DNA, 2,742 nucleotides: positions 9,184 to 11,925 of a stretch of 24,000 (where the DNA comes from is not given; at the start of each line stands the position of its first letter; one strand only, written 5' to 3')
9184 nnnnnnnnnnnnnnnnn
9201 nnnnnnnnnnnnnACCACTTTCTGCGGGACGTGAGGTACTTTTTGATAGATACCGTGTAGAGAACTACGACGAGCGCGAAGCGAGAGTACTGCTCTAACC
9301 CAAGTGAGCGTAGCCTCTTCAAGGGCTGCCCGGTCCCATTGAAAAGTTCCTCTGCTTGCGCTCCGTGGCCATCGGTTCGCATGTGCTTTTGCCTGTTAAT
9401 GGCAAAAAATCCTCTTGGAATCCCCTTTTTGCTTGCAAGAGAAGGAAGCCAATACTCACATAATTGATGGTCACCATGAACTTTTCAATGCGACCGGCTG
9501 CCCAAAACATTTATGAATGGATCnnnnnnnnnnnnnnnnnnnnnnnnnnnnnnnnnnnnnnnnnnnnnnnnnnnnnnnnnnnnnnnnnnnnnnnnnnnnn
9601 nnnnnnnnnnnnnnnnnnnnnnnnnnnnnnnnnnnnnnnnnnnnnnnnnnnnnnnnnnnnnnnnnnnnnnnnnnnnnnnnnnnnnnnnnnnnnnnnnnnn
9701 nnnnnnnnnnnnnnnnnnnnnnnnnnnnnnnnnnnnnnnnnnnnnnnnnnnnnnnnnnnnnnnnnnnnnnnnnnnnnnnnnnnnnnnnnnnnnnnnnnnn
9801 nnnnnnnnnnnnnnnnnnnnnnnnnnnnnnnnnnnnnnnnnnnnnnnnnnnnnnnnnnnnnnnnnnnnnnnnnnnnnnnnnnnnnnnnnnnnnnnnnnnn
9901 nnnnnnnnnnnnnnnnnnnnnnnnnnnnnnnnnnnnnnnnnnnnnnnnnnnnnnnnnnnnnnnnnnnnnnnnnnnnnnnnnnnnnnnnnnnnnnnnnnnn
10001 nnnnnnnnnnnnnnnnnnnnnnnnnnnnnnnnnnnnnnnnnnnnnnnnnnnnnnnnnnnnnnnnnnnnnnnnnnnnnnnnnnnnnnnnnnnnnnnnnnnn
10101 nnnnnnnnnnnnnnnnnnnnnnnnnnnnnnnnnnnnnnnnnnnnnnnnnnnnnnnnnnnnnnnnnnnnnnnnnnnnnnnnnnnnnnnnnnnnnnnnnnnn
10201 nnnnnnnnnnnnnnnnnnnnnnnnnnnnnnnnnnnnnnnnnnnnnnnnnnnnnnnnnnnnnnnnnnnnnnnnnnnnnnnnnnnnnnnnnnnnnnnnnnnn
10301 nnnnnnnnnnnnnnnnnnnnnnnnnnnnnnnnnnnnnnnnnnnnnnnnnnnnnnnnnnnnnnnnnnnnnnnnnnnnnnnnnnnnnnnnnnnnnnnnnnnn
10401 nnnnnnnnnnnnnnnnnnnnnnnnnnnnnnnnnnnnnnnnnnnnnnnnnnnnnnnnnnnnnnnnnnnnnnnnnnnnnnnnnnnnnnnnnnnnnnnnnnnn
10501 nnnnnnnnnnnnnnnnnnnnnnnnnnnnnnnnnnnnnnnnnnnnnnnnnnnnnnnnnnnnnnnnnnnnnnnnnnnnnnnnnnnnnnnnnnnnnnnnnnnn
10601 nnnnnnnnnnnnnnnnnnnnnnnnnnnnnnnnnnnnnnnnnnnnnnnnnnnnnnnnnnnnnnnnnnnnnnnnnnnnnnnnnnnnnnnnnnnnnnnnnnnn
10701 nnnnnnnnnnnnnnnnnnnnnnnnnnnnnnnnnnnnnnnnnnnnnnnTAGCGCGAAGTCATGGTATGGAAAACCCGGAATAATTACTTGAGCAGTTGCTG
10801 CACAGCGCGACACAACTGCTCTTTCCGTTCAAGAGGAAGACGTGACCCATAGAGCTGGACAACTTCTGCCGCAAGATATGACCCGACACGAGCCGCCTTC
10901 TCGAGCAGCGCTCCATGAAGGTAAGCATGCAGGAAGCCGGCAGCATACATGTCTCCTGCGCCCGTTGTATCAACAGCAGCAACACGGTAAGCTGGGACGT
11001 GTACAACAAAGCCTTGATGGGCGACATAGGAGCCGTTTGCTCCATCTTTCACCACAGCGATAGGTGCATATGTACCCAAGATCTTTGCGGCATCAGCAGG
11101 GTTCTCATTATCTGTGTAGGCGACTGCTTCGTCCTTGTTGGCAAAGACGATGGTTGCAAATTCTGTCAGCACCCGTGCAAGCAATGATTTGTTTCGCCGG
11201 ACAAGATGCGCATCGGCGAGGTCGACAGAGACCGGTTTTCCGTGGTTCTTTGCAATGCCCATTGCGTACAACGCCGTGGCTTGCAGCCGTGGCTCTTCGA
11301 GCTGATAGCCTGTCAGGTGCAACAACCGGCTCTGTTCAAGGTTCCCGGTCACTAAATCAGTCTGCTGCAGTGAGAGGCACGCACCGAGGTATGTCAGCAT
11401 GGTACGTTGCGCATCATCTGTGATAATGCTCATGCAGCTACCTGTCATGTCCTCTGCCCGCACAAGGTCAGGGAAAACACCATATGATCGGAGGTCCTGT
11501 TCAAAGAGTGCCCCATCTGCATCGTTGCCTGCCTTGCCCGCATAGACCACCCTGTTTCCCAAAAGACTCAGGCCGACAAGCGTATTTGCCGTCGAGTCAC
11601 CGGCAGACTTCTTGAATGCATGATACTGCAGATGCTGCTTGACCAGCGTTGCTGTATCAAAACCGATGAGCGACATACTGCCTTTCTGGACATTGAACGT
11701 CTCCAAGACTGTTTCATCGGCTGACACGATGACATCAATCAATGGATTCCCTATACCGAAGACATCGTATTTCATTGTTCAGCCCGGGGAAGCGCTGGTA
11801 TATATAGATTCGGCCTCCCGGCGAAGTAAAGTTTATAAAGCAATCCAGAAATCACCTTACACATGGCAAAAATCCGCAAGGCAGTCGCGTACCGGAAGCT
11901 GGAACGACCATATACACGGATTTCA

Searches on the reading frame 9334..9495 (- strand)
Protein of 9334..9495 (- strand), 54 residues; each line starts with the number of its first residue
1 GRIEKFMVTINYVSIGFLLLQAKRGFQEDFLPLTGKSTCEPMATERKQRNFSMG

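Call 73: find_homologous_proteins(query=window:9334-9495:-, max_evalue=10)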
Query seq(54 aa): no candidate shares three 5-residue words with the query. No homologue found.

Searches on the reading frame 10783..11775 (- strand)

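Call 13: search_protein_families(library=pfam, proteins=[window:10783-11775:-])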
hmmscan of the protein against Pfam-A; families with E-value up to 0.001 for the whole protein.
window:10783-11775:- (330 aa): 1 family
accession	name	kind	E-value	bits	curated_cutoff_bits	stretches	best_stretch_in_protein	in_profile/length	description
PF00294.29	PfkB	-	1.1e-46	160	25.8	1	45-316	23-300/302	pfkB family carbohydrate kinase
